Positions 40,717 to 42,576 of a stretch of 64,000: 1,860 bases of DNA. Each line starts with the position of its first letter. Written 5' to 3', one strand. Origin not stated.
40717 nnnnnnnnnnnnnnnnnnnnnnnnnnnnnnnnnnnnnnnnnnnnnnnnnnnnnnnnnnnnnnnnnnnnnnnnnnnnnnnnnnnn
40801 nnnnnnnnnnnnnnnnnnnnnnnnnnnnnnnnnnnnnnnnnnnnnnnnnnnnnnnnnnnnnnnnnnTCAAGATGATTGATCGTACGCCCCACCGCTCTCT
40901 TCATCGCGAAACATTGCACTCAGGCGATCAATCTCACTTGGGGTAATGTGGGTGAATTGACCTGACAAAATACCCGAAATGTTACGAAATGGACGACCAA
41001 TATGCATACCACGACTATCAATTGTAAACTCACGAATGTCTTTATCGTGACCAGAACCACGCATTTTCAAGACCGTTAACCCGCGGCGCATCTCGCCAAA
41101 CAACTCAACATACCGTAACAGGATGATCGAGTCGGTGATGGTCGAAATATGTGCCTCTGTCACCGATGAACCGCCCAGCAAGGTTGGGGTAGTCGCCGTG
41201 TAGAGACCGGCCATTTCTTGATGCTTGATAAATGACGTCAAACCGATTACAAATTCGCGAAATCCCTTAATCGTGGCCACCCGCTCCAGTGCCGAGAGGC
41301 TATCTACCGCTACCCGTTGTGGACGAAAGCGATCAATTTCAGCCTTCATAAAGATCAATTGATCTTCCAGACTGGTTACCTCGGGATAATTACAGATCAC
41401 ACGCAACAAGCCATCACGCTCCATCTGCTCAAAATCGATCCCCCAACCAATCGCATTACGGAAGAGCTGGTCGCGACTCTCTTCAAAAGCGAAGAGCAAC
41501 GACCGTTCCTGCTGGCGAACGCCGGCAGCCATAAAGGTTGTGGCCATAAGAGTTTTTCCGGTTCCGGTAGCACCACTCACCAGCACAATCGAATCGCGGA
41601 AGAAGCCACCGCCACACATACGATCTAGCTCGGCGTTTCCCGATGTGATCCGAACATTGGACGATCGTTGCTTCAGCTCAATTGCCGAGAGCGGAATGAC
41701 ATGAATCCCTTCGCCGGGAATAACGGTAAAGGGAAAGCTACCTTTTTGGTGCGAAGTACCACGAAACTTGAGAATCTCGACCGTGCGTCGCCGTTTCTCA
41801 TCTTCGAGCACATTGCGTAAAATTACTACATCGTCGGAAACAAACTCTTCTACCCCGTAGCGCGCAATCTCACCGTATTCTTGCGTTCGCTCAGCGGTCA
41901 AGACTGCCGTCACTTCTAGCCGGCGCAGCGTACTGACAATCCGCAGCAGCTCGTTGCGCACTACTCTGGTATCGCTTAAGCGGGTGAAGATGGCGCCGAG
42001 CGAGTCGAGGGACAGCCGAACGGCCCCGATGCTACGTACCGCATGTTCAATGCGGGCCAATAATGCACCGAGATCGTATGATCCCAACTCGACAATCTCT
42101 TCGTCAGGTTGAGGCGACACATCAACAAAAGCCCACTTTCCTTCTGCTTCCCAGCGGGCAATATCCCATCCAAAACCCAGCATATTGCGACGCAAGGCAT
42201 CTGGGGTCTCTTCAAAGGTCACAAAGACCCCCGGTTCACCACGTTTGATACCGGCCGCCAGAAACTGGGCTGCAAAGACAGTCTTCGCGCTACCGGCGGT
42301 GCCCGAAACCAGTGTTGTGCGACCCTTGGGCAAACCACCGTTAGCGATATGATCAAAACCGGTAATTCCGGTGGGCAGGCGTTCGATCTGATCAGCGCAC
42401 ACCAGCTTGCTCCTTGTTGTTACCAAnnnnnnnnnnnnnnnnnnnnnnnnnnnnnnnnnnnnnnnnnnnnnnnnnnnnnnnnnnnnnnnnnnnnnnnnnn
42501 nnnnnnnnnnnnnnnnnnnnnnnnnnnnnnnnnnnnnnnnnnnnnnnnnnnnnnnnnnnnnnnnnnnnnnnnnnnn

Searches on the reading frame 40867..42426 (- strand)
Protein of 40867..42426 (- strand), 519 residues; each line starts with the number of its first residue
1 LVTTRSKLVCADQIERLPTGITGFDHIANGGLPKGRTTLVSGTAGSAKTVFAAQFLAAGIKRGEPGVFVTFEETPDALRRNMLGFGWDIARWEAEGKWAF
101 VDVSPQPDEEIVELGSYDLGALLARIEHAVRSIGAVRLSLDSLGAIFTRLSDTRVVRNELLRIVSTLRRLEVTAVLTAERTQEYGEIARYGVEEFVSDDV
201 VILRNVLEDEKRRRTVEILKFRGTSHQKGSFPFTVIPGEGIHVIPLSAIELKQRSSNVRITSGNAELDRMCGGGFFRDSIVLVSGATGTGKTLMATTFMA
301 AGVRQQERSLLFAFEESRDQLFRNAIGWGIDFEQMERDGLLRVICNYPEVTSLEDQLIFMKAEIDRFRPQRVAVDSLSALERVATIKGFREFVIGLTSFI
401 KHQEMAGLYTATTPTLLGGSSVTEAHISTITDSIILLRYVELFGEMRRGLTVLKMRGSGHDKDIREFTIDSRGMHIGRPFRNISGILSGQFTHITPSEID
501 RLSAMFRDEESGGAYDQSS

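Call 3: search_protein_families(library=pfam, proteins=[window:40867-42426:-], max_evalue=1)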
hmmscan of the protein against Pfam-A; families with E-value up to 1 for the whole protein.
window:40867-42426:- (519 aa): 28 families (the best 25 are shown)
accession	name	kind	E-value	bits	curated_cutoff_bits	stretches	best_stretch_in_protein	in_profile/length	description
PF06745.19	ATPase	-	9.1e-113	375.8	26.6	2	18-246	2-229/231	KaiC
PF13481.12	AAA_25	-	1.1e-09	38.6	27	2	14-146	12-155/195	AAA domain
PF00154.27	RecA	-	1.3e-08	35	27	2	12-84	28-101/262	recA bacterial DNA recombination protein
PF03796.21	DnaB_C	-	1.1e-07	31.9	27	1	260-326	2-68/255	DnaB-like helicase C terminal domain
PF05625.17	PAXNEB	-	2.3e-07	30.7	28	2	254-323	13-83/366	PAXNEB protein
PF13191.12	AAA_16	-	4.9e-07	30.8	32.6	1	270-373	19-104/167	AAA ATPase domain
PF07088.17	GvpD_P-loop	-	1.5e-05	25.4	24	1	34-213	9-181/189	GvpD gas vesicle protein, P-loop domain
PF14417.12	MEDS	-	3.2e-05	24.2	29.8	2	52-103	17-68/161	MEDS: MEthanogen/methylotroph, DcmR Sensory domain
PF08423.17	Rad51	-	0.00018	21.3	22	1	253-299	1-47/244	Rad51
PF00158.32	Sigma54_activat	-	0.0003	21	20.2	1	278-314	22-58/168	Sigma-54 interaction domain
PF01656.29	CbiA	-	0.00042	20.7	25.4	1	280-312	1-33/125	CobQ/CobB/MinD/ParA nucleotide binding domain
PF09848.15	SLFN-g3_helicase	-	0.00049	19.9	24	1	279-302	2-25/354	Schlafen group 3, DNA/RNA helicase domain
PF12775.13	AAA_7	-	0.00062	19.8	25.8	1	280-310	35-65/181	P-loop containing dynein motor region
PF20720.3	nSTAND3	-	0.00087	19.5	27.2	1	278-305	17-44/155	Novel STAND NTPase 3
PF04851.21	ResIII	-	0.0016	18.8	22.5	1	279-312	24-59/164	Type III restriction enzyme, res subunit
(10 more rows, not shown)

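Call 4: search_protein_families(library=ncbifam, proteins=[window:40867-42426:-], max_evalue=1)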
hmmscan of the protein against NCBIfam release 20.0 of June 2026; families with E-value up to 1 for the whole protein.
window:40867-42426:- (519 aa): 32 families (the best 25 are shown)
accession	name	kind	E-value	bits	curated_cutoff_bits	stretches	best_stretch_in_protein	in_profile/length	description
NF006799.0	PRK09302.1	equivalog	9.4e-222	737.1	408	1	12-509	8-505/515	circadian clock protein KaiC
TIGR02655.1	circ_KaiC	equivalog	2e-189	630.3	546.25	1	16-496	2-481/484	circadian clock protein KaiC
TIGR03880.1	KaiC_arch_3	hypoth_equivalog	5.1e-59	199.5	249.45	2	20-243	1-217/224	KaiC domain-containing protein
TIGR03877.1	thermo_KaiC_1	hypoth_equivalog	1.2e-55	188.6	307.25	2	14-244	1-233/238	KaiC domain-containing protein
TIGR03881.1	KaiC_arch_4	hypoth_equivalog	9.3e-52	176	247.8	2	15-244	1-229/231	KaiC domain-containing protein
NF004723.0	PRK06067.1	subfamily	1.7e-29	103.1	194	2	12-249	11-241/243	flagellar accessory protein FlaH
NF052589.1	ArlH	equivalog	6.9e-22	78.3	215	2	29-247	14-227/229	archaellum protein ArlH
TIGR00416.1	sms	equivalog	5.7e-12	45.1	403.05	2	244-381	63-183/454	DNA repair protein RadA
TIGR03878.1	thermo_KaiC_2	hypoth_equivalog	6.3e-11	42.1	232.2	2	267-410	25-172/259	KaiC domain-containing protein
TIGR02012.1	tigrfam_recA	equivalog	5e-10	39.2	325.3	2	12-84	31-104/321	recombinase RecA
NF004629.0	PRK05973.1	equivalog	4.8e-09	35.6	156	2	279-337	65-123/237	DNA helicase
NF003301.0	PRK04301.1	equivalog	1.1e-07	31.3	259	2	251-298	74-121/316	DNA repair and recombination protein RadA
NF006320.0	PRK08533.1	equivalog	2.9e-07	30.3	215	2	259-311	5-56/230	flagellar accessory protein FlaH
TIGR02236.1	recomb_radA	equivalog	4.2e-07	29.6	361.15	1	248-297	65-115/311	DNA repair and recombination protein RadA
TIGR03600.1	phage_DnaB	exception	1.7e-06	27.3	498.65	2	254-325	171-242/421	phage replicative helicase, DnaB family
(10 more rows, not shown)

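Call 35: search_solved_structures(query=window:40867-42426:-, max_evalue=1e-30, show_alignments=2)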
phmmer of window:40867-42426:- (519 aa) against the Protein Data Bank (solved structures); distinct sequences matched with E-value up to 1e-30: 43.
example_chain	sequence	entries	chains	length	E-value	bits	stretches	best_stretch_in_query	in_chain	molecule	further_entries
8zn5_B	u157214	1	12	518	2e-221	739.3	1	13-511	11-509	KaiC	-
8zn6_F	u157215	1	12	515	8.5e-181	605.3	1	14-508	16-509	KaiC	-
4o0m_A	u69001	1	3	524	1.7e-177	594.4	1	12-504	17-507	Circadian clock protein kinase KaiC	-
7dy1_A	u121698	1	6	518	2.3e-177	594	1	12-504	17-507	Circadian clock protein kinase KaiC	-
5jwq_A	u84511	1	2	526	9e-177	592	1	12-504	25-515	Circadian clock protein kinase KaiC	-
8zn7_D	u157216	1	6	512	3.6e-176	590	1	13-510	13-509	KaiC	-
1tf7_A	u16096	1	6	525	1.6e-174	584.6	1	14-512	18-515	KaiC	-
1u9i_A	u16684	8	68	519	2e-174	584.2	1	14-511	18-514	KaiC | Circadian clock protein kinase kaiC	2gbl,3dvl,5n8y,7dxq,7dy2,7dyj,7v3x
7wdc_A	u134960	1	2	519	3.1e-174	583.6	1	14-511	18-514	Circadian clock protein kinase KaiC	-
3k0a_A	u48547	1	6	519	5.2e-174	582.9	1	14-511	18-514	Circadian clock protein kinase KaiC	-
4ijm_A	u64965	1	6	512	6.2e-174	582.6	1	14-512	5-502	Circadian clock protein kinase KaiC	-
3k09_A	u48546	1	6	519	7e-174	582.5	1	14-511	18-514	Circadian clock protein kinase kaiC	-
3k0e_A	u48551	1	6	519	8.5e-174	582.2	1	14-511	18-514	Circadian clock protein kinase KaiC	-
3jzm_A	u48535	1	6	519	9.4e-174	582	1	14-511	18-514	Circadian clock protein kinase kaiC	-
7dyk_A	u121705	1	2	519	9.7e-174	582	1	14-511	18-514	Circadian clock protein kinase KaiC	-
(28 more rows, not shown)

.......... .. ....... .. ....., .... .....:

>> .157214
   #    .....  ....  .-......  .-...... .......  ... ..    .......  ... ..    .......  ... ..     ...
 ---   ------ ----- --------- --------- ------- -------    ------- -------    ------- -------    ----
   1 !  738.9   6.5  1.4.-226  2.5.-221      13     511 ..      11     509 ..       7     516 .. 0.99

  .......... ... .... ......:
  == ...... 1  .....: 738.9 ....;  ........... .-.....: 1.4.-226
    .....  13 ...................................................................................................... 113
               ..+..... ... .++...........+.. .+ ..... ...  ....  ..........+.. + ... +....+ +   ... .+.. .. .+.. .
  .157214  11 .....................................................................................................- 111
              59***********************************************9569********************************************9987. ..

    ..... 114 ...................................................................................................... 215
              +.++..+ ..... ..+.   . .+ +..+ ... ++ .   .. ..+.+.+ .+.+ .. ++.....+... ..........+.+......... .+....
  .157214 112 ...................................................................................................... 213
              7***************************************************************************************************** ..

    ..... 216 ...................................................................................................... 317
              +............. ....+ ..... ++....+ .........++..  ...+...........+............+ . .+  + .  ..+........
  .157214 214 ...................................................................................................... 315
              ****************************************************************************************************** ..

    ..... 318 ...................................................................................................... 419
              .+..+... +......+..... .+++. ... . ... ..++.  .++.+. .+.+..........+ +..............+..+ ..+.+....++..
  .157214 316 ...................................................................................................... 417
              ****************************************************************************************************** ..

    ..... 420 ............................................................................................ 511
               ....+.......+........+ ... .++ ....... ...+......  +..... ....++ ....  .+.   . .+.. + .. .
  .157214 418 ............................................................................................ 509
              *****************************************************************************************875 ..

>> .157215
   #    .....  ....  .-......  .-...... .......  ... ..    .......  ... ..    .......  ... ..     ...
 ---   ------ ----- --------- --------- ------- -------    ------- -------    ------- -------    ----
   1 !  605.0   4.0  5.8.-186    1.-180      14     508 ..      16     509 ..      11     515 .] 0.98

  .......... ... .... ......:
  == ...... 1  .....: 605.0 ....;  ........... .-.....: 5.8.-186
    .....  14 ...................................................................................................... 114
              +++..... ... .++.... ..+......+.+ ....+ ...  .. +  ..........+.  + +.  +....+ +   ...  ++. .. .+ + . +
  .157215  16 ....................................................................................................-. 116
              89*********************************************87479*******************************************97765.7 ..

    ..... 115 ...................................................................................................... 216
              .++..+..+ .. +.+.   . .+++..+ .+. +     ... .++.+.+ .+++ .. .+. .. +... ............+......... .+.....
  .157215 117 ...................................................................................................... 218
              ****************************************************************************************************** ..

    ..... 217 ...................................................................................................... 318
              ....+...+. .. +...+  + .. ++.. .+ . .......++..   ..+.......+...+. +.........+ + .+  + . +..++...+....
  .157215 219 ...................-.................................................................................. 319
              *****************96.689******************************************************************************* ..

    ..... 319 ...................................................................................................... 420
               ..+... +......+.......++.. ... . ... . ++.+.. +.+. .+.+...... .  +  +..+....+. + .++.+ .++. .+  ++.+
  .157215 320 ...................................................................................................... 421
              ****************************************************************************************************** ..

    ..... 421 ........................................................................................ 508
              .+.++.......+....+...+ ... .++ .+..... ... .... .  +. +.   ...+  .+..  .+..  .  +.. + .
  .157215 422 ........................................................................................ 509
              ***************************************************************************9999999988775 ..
